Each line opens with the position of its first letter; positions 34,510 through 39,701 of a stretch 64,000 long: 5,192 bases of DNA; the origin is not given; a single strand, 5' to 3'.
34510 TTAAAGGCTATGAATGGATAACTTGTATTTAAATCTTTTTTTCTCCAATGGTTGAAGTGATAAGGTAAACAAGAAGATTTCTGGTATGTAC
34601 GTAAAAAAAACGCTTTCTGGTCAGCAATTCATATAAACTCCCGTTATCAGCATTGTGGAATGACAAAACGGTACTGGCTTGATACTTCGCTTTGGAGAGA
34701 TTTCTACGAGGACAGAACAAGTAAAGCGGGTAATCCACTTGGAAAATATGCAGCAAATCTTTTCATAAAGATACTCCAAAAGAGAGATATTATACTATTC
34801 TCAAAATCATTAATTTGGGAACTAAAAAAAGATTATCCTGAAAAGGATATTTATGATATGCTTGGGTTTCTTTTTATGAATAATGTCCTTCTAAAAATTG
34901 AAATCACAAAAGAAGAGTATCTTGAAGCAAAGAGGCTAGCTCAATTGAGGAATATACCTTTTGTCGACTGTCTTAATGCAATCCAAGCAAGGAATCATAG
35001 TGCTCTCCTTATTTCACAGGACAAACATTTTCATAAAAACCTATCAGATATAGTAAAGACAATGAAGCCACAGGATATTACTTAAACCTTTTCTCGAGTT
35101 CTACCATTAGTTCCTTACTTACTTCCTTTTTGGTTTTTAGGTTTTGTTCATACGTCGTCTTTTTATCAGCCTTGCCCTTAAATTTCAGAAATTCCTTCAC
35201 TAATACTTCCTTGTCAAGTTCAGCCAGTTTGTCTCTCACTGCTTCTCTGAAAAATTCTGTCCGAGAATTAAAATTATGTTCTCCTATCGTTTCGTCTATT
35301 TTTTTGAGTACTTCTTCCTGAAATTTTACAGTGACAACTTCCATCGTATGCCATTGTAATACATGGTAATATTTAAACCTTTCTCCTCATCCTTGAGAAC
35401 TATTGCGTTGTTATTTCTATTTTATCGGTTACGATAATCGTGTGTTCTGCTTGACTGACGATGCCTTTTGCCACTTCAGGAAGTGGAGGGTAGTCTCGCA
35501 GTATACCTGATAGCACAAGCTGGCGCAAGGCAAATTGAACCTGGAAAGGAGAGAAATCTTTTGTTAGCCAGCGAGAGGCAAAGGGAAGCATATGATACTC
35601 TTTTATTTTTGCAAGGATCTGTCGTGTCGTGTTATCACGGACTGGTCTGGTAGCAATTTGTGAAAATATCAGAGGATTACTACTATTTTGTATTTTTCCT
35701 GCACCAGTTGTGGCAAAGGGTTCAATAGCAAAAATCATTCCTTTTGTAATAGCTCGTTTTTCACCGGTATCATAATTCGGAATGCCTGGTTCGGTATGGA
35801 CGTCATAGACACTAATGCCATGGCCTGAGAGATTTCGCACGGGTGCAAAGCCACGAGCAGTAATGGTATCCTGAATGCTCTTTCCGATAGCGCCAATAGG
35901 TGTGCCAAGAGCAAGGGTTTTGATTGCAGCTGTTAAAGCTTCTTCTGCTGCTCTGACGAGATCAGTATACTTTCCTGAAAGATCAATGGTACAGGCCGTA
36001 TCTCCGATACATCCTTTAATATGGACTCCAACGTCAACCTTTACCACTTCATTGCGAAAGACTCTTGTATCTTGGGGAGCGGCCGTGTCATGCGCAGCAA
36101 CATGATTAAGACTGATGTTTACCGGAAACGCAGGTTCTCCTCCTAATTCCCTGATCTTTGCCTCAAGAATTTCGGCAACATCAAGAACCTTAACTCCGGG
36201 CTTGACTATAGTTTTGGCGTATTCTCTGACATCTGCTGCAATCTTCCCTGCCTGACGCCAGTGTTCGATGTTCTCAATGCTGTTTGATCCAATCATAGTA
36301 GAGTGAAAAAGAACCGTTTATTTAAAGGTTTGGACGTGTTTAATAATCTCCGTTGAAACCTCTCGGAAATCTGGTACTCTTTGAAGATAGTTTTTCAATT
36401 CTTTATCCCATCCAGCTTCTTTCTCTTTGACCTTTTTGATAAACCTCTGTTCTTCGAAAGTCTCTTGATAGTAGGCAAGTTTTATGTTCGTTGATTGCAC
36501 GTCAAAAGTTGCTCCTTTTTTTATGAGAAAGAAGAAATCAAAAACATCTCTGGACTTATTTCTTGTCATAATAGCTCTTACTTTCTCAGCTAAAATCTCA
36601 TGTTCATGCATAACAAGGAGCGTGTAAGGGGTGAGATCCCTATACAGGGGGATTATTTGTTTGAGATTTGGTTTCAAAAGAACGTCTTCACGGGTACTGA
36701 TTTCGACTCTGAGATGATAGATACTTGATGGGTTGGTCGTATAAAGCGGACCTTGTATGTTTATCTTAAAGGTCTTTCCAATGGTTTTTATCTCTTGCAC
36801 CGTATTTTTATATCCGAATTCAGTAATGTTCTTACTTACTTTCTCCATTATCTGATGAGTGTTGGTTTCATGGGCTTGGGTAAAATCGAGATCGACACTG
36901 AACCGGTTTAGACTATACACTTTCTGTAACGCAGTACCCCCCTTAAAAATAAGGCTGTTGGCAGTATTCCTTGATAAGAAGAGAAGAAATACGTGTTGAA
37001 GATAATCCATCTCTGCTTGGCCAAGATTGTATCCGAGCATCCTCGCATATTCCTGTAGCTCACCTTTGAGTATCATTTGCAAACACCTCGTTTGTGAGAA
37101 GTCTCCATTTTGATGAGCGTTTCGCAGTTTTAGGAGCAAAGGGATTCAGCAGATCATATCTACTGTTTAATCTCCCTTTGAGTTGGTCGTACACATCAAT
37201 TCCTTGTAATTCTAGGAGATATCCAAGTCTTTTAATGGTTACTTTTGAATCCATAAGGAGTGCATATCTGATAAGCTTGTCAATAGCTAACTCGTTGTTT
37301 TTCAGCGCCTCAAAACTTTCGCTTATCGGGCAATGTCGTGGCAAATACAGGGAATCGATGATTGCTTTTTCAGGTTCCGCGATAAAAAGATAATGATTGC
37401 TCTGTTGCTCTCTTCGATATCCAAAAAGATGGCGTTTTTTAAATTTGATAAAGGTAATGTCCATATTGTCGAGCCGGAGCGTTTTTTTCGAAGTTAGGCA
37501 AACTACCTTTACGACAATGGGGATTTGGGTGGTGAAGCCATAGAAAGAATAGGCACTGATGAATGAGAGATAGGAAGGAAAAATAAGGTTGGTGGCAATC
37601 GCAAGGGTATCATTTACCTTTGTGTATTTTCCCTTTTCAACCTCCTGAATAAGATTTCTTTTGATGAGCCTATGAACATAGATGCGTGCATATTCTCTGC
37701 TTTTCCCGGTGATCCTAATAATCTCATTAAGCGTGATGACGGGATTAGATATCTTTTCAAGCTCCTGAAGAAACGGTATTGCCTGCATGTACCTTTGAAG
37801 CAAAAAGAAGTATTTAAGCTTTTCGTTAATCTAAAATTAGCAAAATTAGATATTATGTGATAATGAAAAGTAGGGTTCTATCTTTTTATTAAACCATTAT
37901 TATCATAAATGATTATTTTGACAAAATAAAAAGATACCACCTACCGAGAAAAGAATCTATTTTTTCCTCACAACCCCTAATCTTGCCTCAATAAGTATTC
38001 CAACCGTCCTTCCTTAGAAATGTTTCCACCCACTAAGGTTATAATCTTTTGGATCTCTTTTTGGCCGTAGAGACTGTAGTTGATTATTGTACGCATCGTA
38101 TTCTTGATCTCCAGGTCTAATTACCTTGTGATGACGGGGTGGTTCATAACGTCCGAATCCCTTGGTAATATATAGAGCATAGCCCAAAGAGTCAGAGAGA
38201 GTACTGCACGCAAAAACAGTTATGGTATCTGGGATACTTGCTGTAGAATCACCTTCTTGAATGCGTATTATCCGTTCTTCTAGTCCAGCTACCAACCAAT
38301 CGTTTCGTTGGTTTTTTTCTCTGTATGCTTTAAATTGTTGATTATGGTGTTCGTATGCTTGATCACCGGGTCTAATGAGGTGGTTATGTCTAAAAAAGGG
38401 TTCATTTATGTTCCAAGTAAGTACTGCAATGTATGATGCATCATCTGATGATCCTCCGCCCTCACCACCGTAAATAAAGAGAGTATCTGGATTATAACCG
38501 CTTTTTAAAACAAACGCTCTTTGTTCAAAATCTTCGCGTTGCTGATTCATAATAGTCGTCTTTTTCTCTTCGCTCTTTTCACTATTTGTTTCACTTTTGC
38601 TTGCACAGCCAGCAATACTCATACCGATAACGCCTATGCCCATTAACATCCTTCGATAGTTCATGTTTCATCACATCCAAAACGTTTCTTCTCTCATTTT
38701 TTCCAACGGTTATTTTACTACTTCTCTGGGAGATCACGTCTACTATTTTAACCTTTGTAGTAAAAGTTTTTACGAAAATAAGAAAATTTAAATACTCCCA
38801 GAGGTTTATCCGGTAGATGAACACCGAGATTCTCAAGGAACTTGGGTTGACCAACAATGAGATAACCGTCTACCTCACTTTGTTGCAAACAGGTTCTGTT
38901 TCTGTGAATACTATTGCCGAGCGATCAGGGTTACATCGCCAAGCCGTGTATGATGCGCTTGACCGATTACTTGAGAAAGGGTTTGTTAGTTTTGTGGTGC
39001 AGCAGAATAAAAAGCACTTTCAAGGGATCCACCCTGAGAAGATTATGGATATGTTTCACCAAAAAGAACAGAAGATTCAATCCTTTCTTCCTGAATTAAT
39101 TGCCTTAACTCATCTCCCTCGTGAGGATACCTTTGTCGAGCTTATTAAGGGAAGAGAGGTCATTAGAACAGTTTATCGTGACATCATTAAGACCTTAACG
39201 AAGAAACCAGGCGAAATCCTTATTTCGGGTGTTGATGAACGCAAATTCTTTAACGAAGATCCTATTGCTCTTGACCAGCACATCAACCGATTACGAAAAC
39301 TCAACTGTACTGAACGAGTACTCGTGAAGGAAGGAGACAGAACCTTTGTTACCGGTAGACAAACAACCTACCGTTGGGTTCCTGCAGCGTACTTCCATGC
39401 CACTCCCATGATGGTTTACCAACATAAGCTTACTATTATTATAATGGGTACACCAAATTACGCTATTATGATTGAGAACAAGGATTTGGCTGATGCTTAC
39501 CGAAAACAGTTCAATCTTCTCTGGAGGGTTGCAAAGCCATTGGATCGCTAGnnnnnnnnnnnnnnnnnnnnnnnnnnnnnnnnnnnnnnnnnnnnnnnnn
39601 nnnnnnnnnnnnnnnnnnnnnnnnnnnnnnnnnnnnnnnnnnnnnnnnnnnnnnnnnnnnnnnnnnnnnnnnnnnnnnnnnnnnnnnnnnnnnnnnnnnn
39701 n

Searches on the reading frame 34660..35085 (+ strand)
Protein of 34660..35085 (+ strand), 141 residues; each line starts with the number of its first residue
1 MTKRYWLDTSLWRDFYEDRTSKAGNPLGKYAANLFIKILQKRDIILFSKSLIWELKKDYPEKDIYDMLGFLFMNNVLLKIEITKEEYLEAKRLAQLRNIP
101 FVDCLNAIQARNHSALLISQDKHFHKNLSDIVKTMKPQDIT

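Call 43: search_protein_families(library=pfam, proteins=[window:34660-35085:+], max_evalue=0.001)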
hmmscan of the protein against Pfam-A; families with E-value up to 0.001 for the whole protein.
window:34660-35085:+ (141 aa): 1 family
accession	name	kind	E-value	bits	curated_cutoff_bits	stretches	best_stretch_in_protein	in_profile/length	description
PF01850.27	PIN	-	0.00033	21.7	23.6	1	59-126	52-116/120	PIN domain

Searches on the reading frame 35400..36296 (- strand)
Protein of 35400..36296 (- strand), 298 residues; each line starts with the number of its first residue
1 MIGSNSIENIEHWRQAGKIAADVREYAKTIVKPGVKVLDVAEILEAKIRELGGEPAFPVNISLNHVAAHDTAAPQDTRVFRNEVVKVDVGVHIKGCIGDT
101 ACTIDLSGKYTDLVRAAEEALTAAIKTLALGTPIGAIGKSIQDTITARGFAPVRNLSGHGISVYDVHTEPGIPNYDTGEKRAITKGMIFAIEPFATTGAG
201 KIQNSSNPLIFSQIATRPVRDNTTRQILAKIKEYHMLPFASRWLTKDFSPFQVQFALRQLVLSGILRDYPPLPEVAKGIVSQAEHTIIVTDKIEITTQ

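Call 44: search_protein_families(library=pfam, proteins=[window:35400-36296:-], max_evalue=0.001)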
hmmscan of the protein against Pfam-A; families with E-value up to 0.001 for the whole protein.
window:35400-36296:- (298 aa): 1 family
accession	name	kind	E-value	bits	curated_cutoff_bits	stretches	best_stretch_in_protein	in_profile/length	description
PF00557.29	Peptidase_M24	-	2.4e-33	116.1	23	1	12-196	2-190/208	Metallopeptidase family M24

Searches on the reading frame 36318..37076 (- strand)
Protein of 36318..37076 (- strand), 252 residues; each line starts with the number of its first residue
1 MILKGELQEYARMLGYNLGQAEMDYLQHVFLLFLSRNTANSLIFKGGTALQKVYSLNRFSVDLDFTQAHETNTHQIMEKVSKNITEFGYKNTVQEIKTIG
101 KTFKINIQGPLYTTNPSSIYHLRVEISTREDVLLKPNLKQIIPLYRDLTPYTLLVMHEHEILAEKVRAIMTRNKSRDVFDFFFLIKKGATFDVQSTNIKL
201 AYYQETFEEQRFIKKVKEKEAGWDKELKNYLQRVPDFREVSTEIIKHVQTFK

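Call 44: search_protein_families(library=pfam, proteins=[window:36318-37076:-], max_evalue=0.001)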
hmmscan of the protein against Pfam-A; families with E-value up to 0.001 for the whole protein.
window:36318-37076:- (252 aa): 1 family
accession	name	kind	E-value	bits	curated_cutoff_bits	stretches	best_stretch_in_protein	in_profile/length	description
PF08843.17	AbiEii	-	9.6e-30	104.7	22.5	1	37-239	10-234/238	Nucleotidyl transferase AbiEii toxin, Type IV TA system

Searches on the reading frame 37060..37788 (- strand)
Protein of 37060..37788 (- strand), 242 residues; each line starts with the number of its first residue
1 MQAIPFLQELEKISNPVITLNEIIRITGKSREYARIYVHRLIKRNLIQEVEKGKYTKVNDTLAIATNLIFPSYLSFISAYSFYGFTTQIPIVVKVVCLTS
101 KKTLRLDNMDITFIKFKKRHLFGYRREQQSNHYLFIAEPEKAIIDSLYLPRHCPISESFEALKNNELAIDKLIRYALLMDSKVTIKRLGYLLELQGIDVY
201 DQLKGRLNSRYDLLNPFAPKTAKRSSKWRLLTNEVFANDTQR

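Call 42: search_protein_families(library=pfam, proteins=[window:37060-37788:-], max_evalue=0.001)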
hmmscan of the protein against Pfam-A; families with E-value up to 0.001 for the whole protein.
window:37060-37788:- (242 aa): 1 family
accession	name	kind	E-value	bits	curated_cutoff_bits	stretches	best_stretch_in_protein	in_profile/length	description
PF13338.12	AbiEi_4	-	1.2e-05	25.7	25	1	7-55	3-46/49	Transcriptional regulator, AbiEi antitoxin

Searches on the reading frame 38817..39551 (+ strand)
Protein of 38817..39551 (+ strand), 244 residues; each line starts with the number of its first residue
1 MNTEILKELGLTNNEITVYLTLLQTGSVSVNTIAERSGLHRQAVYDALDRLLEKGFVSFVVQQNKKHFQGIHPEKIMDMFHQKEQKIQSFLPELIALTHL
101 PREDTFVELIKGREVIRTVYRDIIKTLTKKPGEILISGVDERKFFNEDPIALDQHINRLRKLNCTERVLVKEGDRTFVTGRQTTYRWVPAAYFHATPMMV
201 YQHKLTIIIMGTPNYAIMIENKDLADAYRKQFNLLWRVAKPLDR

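Call 42: search_protein_families(library=pfam, proteins=[window:38817-39551:+], max_evalue=0.001)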
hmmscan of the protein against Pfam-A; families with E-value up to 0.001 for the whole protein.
window:38817-39551:+ (244 aa): 7 families
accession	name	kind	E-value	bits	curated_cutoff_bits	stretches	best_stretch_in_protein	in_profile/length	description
PF01978.25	TrmB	-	9.1e-17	61.1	25.6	1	6-73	1-67/68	Sugar-specific transcriptional regulator TrmB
PF01047.28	MarR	-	1.4e-06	28.6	24.6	1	11-59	1-49/59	MarR family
PF12802.13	MarR_2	-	2.4e-05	24.8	27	1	10-59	2-52/61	MarR family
PF13412.12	HTH_24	-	5e-05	23.2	21.9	1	18-57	8-47/48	Winged helix-turn-helix DNA-binding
PF08279.18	HTH_11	-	6.1e-05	23.3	25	0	20-56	7-44/55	HTH domain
PF13730.12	HTH_36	-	0.00016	21.8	25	1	10-57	2-55/55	Helix-turn-helix domain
PF21984.2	DnaD_N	-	0.00029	21.4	27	0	7-66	10-74/101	DnaD N-terminal domain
